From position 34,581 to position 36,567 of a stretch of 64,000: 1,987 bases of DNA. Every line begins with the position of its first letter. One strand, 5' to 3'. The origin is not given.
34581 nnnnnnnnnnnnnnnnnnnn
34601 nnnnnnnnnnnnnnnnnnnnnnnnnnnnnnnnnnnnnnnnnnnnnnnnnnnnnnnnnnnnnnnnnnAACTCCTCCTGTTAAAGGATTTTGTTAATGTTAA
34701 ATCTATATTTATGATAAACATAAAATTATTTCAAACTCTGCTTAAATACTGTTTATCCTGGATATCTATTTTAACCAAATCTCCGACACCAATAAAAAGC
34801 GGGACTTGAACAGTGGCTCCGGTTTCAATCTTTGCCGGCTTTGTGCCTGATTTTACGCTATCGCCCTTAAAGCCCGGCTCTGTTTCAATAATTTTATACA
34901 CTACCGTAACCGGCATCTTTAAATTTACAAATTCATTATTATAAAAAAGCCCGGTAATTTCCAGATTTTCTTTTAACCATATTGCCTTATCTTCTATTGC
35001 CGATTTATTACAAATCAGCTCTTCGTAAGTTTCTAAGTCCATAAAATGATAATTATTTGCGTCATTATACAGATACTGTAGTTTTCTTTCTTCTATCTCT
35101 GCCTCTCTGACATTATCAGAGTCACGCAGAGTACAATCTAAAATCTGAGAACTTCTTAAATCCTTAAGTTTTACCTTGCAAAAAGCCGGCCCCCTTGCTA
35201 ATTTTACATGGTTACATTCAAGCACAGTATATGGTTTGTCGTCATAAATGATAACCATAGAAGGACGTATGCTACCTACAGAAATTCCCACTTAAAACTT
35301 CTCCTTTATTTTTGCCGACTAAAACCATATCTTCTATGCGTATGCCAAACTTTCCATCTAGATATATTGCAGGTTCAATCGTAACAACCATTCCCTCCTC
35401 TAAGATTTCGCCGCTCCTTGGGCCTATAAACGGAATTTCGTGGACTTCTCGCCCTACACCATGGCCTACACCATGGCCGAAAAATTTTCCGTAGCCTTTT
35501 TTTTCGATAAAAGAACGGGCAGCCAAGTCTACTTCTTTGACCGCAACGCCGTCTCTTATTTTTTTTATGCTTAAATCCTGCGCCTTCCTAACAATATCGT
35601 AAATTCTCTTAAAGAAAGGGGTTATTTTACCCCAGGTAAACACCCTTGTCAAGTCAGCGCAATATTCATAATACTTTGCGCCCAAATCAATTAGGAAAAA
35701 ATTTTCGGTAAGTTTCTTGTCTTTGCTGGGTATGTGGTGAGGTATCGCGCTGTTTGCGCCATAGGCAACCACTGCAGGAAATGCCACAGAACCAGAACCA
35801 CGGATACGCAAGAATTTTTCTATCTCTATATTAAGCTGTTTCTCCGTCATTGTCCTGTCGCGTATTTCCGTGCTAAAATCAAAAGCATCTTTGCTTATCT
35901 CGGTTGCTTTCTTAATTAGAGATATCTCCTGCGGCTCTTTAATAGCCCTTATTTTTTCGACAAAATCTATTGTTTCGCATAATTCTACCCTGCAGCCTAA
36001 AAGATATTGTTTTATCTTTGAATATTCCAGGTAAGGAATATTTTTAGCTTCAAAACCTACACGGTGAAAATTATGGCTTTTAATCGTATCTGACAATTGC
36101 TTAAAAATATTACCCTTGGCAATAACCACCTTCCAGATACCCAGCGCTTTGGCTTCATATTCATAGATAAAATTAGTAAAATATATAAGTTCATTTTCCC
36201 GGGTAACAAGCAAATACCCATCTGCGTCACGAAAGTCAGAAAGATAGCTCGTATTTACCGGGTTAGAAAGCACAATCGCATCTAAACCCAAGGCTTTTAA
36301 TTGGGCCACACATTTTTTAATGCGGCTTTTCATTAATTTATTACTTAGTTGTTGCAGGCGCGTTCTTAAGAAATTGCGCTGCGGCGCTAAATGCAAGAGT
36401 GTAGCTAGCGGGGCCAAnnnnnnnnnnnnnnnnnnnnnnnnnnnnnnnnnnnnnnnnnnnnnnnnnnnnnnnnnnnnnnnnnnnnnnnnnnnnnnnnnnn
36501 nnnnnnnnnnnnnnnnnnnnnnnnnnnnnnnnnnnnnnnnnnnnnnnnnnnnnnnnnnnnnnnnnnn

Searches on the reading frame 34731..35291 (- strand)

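Call 83: search_protein_families(library=ncbifam, proteins=[window:34731-35291:-], max_evalue=0.00001)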
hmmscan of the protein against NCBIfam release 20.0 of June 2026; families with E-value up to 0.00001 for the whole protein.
window:34731-35291:- (186 aa): 6 families
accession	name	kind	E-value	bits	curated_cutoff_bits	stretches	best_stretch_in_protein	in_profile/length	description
TIGR00038.1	efp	equivalog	1.8e-62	210.3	185.8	1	4-186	2-184/184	elongation factor P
NF001810.0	PRK00529.1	subfamily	2e-61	206.8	161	1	3-186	3-186/187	elongation factor P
NF003392.1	PRK04542.1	equivalog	2.7e-37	128.5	216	1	8-185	6-186/187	elongation factor P-like protein EfpL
NF009090.0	PRK12426.1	equivalog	5.8e-37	127.1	226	1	7-186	6-185/185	elongation factor P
NF011175.0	PRK14578.1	equivalog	5.1e-32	110.8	301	1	9-185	8-186/187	elongation factor P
TIGR02178.1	yeiP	equivalog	5.5e-29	101.6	264.05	1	8-185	5-185/186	elongation factor P-like protein YeiP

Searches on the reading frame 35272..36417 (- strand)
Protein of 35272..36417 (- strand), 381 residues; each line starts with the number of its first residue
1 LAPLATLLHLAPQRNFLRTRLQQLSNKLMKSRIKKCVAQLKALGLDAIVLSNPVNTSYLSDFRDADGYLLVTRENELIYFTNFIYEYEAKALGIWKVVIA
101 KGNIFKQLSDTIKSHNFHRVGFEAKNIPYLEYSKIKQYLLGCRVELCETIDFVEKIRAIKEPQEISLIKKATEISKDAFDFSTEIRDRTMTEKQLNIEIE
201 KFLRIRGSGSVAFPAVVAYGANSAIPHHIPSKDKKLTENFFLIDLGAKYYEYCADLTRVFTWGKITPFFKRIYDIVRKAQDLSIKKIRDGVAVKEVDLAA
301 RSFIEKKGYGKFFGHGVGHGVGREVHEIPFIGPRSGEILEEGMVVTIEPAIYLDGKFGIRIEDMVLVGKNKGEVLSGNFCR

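Call 83: search_protein_families(library=ncbifam, proteins=[window:35272-36417:-], max_evalue=0.00001)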
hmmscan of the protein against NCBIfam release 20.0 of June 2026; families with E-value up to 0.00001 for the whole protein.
window:35272-36417:- (381 aa): 15 families
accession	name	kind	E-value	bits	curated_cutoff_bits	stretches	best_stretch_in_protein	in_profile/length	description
NF007310.0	PRK09795.1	equivalog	1.1e-57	195.5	393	1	39-375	10-348/361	aminopeptidase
NF040821.1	dipep_PepQ_Arch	equivalog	7.6e-57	192.9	630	1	32-372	2-335/346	Xaa-Pro dipeptidase PepQ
NF008131.0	PRK10879.1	equivalog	2e-30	106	465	2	151-297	165-312/438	Xaa-Pro aminopeptidase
TIGR00500.1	met_pdase_I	equivalog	3.9e-24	85.5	171.35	1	159-354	3-206/247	type I methionyl aminopeptidase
NF011720.0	PRK15173.1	subfamily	2.7e-19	69.4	420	1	144-376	100-333/343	peptidase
NF011173.0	PRK14575.1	equivalog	3.4e-19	69.1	850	1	144-376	163-396/406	putative peptidase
NF038259.1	ectoine_DoeA_2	exception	3.1e-18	65.6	575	1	29-371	14-372/386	ectoine hydrolase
NF010133.0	PRK13607.1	equivalog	9.8e-18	64.2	339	1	122-303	121-304/443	Xaa-Pro dipeptidase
NF011174.0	PRK14576.1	subfamily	6.1e-17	61.6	487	1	145-376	163-395/405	putative endopeptidase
NF008970.0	PRK12318.1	equivalog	2.3e-13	50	267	1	159-356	43-249/291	methionyl aminopeptidase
NF009533.0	PRK12897.1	equivalog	3.5e-10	39.6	488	1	158-353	3-206/248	type I methionyl aminopeptidase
NF005583.0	PRK07281.1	equivalog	8.4e-10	38.4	445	1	248-352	129-236/286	methionyl aminopeptidase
TIGR02993.1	ectoine_eutD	equivalog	6.3e-07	28.8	613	0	30-376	12-381/391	ectoine hydrolase DoeA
TIGR00501.1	met_pdase_II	equivalog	8.6e-07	28.8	222.65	1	200-349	40-189/295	type II methionyl aminopeptidase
NF043017.1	DimsulpropLyDddP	equivalog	9.3e-07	28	600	1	145-375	191-433/443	dimethylsulfonioproprionate lyase DddP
